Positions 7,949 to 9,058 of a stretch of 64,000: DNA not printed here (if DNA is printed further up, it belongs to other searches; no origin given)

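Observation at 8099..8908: Half eIF4A: DEAD-box N-domain only, with DEAD->DDID and SAT->CCG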

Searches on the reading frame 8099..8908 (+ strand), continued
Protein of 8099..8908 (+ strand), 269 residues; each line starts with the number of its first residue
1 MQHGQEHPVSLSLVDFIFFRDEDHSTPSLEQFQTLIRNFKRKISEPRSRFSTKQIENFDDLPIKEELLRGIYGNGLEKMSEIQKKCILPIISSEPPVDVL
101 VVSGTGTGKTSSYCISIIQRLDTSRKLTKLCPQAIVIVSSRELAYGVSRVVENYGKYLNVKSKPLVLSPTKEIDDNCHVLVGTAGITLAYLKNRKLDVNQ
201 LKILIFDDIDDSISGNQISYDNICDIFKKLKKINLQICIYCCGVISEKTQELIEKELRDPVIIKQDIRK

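Call 9: find_encoding_contigs(protein=window:8099-8908:+, flank=5000, max_places=4)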
Protein window:8099-8908:+ (269 aa): no gene with exactly this product is on record in the collection.

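Call 26: search_protein_representatives(alignment_id=A1)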
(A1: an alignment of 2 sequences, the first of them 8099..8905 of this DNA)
Query: 2 sequences, 277 profile positions. Proteins with E-value up to 0.001 (for the whole library): 23763; up to 1e-10: 6922; up to 1e-30: 69. The best 150 are listed.
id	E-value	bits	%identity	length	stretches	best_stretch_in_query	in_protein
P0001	8.2e-137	471.2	-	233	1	39-271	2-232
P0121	1.8e-72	260.1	-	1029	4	67-267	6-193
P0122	1.6e-60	220.9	-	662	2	56-271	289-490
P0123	4.7e-59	216.1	-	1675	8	56-271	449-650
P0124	9.1e-56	205.4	-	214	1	52-269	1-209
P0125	7.6e-55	202.3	-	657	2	56-271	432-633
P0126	1.2e-51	191.9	-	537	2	53-271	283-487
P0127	1.1e-43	165.7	-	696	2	49-271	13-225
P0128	2.3e-41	158.1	-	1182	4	54-271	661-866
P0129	5.4e-39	150.3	-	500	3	56-222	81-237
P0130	8.6e-39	149.7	-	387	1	56-271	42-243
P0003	9.4e-39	149.5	-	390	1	54-272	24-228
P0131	1.2e-38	149.2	-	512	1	56-271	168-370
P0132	1.3e-38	149.1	-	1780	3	58-252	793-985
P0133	1.9e-38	148.5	-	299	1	55-271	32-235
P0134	1.2e-36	142.7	-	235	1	50-271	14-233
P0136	5.0e-36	140.6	-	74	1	53-128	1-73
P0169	7.5e-32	126.9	-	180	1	43-187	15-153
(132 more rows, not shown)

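Call 28: list_cluster_members(proteins=[window:8099-8905:+, P0001, P0124, P0003, P0134])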
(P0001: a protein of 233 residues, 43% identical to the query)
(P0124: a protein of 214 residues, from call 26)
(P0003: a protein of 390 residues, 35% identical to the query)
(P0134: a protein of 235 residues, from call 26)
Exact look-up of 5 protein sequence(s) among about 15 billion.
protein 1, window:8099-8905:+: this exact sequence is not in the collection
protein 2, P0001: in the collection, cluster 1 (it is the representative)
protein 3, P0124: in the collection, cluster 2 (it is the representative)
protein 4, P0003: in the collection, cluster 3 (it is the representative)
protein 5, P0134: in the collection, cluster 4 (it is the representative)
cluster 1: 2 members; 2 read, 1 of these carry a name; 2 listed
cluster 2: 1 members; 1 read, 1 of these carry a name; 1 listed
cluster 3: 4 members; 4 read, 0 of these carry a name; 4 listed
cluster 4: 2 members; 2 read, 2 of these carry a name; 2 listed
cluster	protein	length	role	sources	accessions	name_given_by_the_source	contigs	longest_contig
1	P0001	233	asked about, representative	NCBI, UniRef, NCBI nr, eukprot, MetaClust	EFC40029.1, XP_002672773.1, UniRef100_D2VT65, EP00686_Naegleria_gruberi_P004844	predicted protein [Naegleria gruberi] | ATP-dependent RNA helicase n=1 Tax=Naegleria gruberi TaxID=5762 RepID=D2VT65_NAEGR | uncharacterized protein NAEGRDRAFT_72190 [Naegleria gruberi]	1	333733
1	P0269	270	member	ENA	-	-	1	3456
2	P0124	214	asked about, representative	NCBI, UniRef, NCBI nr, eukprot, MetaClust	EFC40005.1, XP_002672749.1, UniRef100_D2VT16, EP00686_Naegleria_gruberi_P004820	predicted protein [Naegleria gruberi] | ATP-dependent RNA helicase n=1 Tax=Naegleria gruberi TaxID=5762 RepID=D2VT16_NAEGR | uncharacterized protein NAEGRDRAFT_72139 [Naegleria gruberi]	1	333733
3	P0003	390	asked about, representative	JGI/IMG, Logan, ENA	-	-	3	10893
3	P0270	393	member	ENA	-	-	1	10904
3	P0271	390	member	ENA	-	-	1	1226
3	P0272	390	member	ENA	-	-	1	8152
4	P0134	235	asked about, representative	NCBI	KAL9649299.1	hypothetical protein ABK040_014602 [Willaertia magna]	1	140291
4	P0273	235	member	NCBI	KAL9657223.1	hypothetical protein ABK040_011445 [Willaertia magna]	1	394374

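Call 29: predict_structure(alignment_id=A2)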
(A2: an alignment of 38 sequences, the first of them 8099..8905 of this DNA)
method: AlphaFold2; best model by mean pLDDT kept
length: 269 residues; sequences in the alignment: 38
mean_pLDDT: 75.1   pTM: 0.73
mean pLDDT of the five models: 75.1, 71.5, 69.5, 68.2, 67.3
residues with pLDDT >= 90: 68; 70-90: 118; 50-70: 44; < 50: 39
segments of 3 or more residues with pLDDT < 50: 1-23, 41-53, 267-269
pLDDT, mean of each block of 10 residues (from residue 1): 35 36 58 66 37 57 65 66 83 83 76 89 67 91 89 83 80 78 94 89 92 84 95 91 86 91 66
secondary structure, 60 per line:
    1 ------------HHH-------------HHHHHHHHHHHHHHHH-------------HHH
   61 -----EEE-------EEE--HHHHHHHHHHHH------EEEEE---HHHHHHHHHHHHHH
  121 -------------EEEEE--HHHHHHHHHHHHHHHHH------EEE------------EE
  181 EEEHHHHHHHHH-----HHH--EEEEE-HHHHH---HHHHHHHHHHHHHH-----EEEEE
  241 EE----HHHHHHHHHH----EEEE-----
elements in order: H29-44 E66-68 E76-78 H81-92 E99-103 H107-120 E134-138 H141-157 E164-166 E179-183 H184-192 E203-207 H209-213 H217-230 E236-242 H247-256 E261-264

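Call 34: find_encoding_contigs(protein=P0269, flank=5000, max_places=3)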
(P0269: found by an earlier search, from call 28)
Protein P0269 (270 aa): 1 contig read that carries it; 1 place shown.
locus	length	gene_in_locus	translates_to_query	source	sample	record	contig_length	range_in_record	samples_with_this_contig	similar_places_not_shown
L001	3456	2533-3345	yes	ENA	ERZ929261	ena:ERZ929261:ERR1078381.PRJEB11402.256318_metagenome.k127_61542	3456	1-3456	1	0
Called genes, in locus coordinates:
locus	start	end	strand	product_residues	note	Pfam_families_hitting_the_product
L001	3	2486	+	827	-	?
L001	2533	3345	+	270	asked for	PF00270:DEAD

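Call 35: find_encoding_contigs(protein=P0136, flank=5000, max_places=3)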
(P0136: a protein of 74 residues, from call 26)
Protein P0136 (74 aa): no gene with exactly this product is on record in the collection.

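Call 38: fold_search(model_id=the predicted structure, library=pdb)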
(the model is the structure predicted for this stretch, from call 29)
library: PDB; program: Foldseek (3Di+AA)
matches with E <= 10: 1756; with E <= 0.001: 449
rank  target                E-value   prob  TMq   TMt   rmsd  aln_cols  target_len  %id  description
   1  2g9n_B                1.6e-13  1.00  0.64  0.78   4.5       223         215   31  Structure of the DEAD domain of Human eukaryotic initiation factor 4A, eIF4A (released 2006-03-14)
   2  5zbz                  1.6e-13  1.00  0.63  0.76   4.1       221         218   31  Crystal structure of the DEAD domain of Human eIF4A with sanguinarine (released 2019-02-20)
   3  7ddx_B                4.8e-13  1.00  0.62  0.77   5.6       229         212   30  Crystal structure of KANK1 S1179F mutant in complex wtih eIF4A1 (released 2021-09-08)
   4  1fuu_A                6.1e-13  1.00  0.63  0.78   4.6       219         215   29  YEAST INITIATION FACTOR 4A (released 2000-11-29)
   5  3bor                  7.9e-13  1.00  0.62  0.84   4.0       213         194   32  Crystal structure of the DEADc domain of human translation initiation factor 4A-2 (released 2008-01-01)
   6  9dlp_D                1.7e-12  1.00  0.62  0.73   8.8       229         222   25  Cryo-EM structure of human TREX-2 complex bound to DDX39B(UAP56) (released 2025-06-04)
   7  5gju                  2.0e-12  1.00  0.58  0.77   2.4       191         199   26  DEAD-box RNA helicase (released 2017-05-31)
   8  2g9n_A                2.3e-12  1.00  0.63  0.78   5.9       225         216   32  Structure of the DEAD domain of Human eukaryotic initiation factor 4A, eIF4A (released 2006-03-14)
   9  3ews_A                2.8e-12  1.00  0.65  0.43   5.6       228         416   23  Human DEAD-box RNA-helicase DDX19 in complex with ADP (released 2008-11-04)
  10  1qde                  4.5e-12  1.00  0.59  0.78   2.2       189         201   28  CRYSTAL STRUCTURE OF THE ATPASE DOMAIN OF TRANSLATION INITIATION FACTOR 4A FROM SACCHAROMYCES CEREVISIAE-THE PROTOTYPE O (released 2000-05-23)
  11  1qva                  5.1e-12  1.00  0.62  0.77   5.8       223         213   29  YEAST INITIATION FACTOR 4A N-TERMINAL DOMAIN (released 1999-12-02)
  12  6b4k_B                6.2e-12  1.00  0.62  0.41   5.4       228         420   21  Crystal structure of human DDX19B(AMPPNP) (released 2018-06-20)
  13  3eiq_D                8.0e-12  1.00  0.63  0.47   4.2       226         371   31  Crystal structure of Pdcd4-eIF4A (released 2009-02-24)
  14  3fmo_B                8.0e-12  1.00  0.62  0.71   5.6       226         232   23  Crystal structure of the nucleoporin Nup214 in complex with the DEAD-box helicase Ddx19 (released 2009-05-19)
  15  6zmw_j                1.0e-11  1.00  0.62  0.45   4.5       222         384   31  Structure of a human 48S translational initiation complex (released 2020-09-23)
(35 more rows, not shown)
